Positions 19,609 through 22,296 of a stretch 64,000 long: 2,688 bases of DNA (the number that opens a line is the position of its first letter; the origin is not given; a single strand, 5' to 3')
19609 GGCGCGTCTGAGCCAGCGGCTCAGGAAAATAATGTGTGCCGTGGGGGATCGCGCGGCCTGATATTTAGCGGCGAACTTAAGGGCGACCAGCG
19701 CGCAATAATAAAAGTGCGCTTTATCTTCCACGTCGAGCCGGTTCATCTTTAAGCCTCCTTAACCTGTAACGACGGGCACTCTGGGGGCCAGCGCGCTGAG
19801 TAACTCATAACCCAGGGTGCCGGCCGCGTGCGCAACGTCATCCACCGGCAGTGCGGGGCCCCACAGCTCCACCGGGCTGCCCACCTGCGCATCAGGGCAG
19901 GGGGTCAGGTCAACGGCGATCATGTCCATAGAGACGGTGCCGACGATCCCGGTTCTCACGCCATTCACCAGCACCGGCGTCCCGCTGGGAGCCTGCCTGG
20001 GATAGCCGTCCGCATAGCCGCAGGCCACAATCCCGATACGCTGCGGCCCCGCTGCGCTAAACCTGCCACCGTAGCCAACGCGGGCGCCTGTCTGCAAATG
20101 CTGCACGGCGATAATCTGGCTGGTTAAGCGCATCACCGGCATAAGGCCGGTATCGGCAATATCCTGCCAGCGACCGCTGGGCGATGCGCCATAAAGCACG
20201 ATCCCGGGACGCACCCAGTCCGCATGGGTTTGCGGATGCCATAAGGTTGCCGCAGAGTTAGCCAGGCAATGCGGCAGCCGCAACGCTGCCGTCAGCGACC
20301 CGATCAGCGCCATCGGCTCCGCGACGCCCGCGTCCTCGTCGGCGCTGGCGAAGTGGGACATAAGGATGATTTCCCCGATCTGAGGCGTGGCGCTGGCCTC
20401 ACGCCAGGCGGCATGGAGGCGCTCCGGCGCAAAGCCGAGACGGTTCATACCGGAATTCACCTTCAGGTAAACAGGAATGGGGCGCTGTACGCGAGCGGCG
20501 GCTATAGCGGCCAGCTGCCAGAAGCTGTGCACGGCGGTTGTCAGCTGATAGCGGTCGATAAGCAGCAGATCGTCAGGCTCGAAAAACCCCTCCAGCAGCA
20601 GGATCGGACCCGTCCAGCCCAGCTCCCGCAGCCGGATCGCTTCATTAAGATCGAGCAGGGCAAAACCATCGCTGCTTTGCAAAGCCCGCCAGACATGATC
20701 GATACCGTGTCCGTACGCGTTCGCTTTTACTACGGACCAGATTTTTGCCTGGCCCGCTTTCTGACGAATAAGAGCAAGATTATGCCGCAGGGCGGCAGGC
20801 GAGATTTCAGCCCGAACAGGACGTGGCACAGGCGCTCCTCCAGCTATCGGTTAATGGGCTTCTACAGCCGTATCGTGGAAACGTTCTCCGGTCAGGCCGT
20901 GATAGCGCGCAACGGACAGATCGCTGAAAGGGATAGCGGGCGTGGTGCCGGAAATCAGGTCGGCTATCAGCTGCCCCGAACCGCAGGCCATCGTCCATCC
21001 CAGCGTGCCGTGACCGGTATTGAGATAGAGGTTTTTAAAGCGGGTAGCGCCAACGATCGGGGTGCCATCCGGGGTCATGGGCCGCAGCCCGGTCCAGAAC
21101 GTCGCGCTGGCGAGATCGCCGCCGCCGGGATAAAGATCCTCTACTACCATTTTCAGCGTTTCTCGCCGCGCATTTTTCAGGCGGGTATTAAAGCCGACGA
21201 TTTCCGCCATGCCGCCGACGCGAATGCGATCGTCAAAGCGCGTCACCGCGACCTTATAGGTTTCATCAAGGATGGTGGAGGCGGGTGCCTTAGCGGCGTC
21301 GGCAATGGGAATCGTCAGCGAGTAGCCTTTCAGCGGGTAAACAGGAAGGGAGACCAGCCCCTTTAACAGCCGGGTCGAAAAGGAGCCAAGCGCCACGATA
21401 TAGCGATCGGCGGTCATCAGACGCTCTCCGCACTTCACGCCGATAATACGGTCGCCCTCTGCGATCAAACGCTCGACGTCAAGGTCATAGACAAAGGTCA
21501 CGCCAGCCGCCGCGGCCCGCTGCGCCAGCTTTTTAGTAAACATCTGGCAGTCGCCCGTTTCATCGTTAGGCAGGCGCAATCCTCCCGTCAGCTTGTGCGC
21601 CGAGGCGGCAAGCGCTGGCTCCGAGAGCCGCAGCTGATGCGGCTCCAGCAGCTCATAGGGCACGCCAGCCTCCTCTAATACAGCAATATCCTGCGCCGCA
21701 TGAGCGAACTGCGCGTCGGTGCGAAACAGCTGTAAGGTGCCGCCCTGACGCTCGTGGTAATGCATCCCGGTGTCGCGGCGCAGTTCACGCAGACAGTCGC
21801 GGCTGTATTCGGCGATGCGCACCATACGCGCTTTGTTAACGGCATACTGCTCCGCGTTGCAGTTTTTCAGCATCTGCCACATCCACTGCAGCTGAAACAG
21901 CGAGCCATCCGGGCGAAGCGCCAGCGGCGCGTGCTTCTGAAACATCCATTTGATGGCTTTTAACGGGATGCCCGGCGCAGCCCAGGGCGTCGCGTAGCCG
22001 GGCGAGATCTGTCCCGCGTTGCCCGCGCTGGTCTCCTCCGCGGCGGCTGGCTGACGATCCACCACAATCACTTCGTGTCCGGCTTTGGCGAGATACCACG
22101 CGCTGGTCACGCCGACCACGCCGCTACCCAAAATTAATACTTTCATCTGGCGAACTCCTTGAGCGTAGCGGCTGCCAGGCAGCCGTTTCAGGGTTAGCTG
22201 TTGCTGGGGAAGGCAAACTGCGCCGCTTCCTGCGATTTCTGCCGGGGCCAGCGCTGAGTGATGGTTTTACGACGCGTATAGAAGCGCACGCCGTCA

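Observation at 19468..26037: omega-aminotransferase-mmsA operon carries its own dadA-dadX: a built-in pyruvate-recycling loop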

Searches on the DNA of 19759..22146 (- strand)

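Call 23: search_dna_similar(query=L084:4102-10368:+, collection=ecoli_genomes, mode=near, max_rows=15)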
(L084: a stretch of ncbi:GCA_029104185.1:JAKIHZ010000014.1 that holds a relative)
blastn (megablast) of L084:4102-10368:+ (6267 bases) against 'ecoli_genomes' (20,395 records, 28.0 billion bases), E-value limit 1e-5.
No match.

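Call 48: search_dna_similar(query=window:19759-22146:-, collection=ecoli_genomes, mode=distant, max_rows=3)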
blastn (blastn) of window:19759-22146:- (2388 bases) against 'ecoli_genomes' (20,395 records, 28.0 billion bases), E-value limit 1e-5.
Records with a match: 5424; places in all: 5429; records where one place covers at least 80% of the query: 5422.
Genomes with a match: 5422 of 5426; with a place that covers at least 80% of the query: 5420. Places per genome that has any: lowest 1, median 1, highest 2. On chromosomes: 5417 places; on plasmids: 12.
Best place of each record, by identity: 60-80% 5424.
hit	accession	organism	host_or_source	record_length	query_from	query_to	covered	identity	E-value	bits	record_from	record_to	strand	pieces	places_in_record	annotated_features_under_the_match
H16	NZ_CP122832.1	Escherichia coli strain ETEC1730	Sus scrofa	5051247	17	2383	99%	66.2%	1e-163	587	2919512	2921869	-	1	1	dadA: D-amino acid dehydrogenase | dadX: catabolic alanine racemase DadX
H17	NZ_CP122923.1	Escherichia coli strain ETEC1703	Sus scrofa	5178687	17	2383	99%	66.2%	1e-163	587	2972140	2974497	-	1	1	dadA: D-amino acid dehydrogenase | dadX: catabolic alanine racemase DadX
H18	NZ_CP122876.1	Escherichia coli strain ETEC1717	Sus scrofa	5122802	17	2383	99%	66.2%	1e-163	587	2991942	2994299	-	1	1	dadA: D-amino acid dehydrogenase | dadX: catabolic alanine racemase DadX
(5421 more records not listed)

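Call 49: get_annotated_region(hit=H16, flank=2500)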
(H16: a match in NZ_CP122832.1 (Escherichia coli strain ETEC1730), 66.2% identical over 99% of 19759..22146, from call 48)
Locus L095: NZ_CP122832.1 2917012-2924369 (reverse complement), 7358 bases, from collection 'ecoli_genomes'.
description: Escherichia coli strain ETEC1730 chromosome, complete genome
organism: Escherichia coli strain ETEC1730 (NCBI taxid 562)
replicon: chromosome; assembly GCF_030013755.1
host: Sus scrofa; source: feces; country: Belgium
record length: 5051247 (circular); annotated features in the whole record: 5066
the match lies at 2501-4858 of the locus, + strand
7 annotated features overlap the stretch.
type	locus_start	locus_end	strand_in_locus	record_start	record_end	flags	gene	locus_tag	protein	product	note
CDS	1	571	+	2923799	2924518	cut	fadR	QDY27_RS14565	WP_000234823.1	fatty acid metabolism transcriptional regulator FadR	-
CDS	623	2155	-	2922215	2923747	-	ycgB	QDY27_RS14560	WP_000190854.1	SpoVR family protein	-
CDS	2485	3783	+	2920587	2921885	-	dadA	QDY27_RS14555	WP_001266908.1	D-amino acid dehydrogenase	-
CDS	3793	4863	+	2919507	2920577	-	dadX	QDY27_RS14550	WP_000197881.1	catabolic alanine racemase DadX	-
CDS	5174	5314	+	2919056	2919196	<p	-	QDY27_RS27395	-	hypothetical protein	incomplete; partial in the middle of a contig; missing C-terminus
CDS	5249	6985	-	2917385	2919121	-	cvrA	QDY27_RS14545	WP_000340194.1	potassium/proton antiporter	-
CDS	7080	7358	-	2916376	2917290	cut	ldcA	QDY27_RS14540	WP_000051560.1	muramoyltetrapeptide carboxypeptidase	-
